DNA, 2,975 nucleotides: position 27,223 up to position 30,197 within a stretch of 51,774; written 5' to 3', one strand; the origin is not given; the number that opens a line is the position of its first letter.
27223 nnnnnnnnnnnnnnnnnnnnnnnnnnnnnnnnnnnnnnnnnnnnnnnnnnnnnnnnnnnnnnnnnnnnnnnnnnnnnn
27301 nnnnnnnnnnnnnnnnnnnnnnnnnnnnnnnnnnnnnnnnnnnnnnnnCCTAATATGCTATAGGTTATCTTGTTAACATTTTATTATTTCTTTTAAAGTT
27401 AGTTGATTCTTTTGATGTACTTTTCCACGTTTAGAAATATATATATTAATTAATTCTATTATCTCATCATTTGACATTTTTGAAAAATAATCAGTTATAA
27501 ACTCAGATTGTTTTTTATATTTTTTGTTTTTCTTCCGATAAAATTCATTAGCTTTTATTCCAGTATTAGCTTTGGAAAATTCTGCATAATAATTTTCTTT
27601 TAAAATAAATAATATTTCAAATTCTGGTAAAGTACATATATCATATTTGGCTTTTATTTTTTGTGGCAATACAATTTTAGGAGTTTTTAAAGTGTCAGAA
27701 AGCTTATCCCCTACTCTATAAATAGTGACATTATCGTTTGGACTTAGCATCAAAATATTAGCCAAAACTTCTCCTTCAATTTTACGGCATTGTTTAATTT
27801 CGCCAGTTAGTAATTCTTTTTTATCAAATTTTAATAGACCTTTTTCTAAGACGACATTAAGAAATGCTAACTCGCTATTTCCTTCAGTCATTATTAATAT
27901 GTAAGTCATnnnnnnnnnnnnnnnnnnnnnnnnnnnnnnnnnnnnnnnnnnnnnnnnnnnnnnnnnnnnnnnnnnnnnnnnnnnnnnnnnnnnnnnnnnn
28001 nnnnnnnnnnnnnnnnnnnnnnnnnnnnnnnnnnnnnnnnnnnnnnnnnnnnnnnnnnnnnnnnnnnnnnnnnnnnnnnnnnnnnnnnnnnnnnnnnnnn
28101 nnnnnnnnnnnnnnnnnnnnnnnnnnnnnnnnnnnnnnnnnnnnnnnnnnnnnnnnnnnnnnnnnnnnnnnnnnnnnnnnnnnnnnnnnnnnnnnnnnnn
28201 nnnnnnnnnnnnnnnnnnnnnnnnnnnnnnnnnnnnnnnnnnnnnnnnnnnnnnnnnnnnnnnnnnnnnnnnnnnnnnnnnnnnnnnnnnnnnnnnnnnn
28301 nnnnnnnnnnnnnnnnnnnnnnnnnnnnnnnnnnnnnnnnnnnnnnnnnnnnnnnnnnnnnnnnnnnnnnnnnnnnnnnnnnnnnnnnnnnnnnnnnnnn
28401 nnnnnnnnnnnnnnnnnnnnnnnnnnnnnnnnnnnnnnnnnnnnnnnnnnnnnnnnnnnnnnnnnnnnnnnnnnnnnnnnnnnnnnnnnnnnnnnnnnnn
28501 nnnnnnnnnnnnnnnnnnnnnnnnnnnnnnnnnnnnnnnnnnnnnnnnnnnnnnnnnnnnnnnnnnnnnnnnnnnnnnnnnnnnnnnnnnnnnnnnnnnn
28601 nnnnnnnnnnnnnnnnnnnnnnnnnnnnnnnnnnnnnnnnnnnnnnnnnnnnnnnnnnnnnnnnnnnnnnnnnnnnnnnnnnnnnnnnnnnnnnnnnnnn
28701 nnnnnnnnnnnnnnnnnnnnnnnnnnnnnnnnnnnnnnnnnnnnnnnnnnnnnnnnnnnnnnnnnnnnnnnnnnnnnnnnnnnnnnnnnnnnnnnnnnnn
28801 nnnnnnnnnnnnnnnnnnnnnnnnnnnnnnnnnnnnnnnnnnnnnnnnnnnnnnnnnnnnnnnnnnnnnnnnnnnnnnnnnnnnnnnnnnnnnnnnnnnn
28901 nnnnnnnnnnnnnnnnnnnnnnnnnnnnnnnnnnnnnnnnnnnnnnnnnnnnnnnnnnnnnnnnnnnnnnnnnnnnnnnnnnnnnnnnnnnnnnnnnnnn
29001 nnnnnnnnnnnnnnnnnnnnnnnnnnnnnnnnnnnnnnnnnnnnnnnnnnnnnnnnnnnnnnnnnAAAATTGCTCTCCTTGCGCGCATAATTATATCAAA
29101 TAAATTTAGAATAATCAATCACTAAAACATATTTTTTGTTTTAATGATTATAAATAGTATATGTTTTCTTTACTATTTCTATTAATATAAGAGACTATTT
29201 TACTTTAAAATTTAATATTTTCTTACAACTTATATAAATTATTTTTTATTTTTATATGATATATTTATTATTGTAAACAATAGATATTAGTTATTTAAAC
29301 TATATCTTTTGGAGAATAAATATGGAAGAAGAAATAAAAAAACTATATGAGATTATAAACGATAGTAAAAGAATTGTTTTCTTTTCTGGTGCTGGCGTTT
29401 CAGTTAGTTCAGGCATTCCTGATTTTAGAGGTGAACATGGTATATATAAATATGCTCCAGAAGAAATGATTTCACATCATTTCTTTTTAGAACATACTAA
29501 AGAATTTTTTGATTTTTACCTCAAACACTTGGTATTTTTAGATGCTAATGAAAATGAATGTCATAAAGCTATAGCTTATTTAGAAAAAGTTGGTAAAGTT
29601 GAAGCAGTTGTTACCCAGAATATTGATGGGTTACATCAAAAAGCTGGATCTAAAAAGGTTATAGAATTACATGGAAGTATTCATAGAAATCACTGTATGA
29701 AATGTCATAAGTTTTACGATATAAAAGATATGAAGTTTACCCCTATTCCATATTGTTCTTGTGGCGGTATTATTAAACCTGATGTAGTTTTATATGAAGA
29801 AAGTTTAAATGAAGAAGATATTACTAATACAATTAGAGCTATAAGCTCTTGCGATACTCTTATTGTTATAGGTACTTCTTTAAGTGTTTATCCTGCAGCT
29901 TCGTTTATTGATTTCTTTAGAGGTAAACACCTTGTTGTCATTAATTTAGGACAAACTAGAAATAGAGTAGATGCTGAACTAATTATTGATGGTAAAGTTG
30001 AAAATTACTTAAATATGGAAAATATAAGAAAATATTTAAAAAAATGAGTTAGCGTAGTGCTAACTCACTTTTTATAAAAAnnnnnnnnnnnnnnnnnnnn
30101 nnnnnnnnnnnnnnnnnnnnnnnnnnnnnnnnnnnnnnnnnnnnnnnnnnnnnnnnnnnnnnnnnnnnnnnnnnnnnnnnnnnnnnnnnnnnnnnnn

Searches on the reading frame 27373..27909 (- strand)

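Call 88: search_protein_families(library=ncbifam, proteins=[window:27373-27909:-], max_evalue=0.001)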
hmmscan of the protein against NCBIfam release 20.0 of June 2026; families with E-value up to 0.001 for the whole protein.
window:27373-27909:- (178 aa): 1 family
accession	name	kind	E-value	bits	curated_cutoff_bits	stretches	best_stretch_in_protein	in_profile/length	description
TIGR04549.1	LP_HExxH_w_tonB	subfamily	0.00021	20.6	75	1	97-165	145-213/261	substrate import-associated zinc metallohydrolase lipoprotein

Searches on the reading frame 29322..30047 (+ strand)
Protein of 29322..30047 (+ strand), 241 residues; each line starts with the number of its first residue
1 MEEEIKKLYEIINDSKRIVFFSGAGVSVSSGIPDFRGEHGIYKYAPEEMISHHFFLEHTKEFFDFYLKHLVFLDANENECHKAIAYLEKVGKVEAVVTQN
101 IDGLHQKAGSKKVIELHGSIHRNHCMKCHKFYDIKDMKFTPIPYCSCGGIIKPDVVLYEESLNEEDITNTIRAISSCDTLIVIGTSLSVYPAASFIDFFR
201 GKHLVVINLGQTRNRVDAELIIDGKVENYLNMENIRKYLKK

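Call 88: search_protein_families(library=ncbifam, proteins=[window:29322-30047:+], max_evalue=0.001)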
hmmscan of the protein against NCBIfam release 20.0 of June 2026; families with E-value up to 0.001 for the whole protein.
window:29322-30047:+ (241 aa): 7 families
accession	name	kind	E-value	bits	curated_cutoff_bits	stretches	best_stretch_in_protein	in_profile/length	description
NF001752.0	PRK00481.1-1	equivalog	1.5e-88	296.4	221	1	3-231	2-237/242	NAD-dependent protein deacylase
NF001753.0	PRK00481.1-3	subfamily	2e-69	233.4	243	1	4-231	2-241/252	NAD-dependent protein deacylase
NF040867.1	prot_deacyl_CobB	equivalog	8.6e-67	224.9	320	1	7-231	2-236/242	NAD-dependent protein deacetylase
NF010736.0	PRK14138.1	equivalog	6.8e-63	212.2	395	1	6-223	2-227/244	NAD-dependent deacetylase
NF001754.0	PRK00481.1-4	equivalog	3.1e-57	193.5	252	1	2-229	2-236/244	NAD-dependent protein deacylase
NF003738.0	PRK05333.1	equivalog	1e-47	162.5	305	2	4-135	15-148/295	NAD-dependent protein deacetylase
NF001755.0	PRK00481.1-5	equivalog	3.8e-26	91.7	318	1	15-213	40-245/278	Sir2 family NAD+-dependent deacetylase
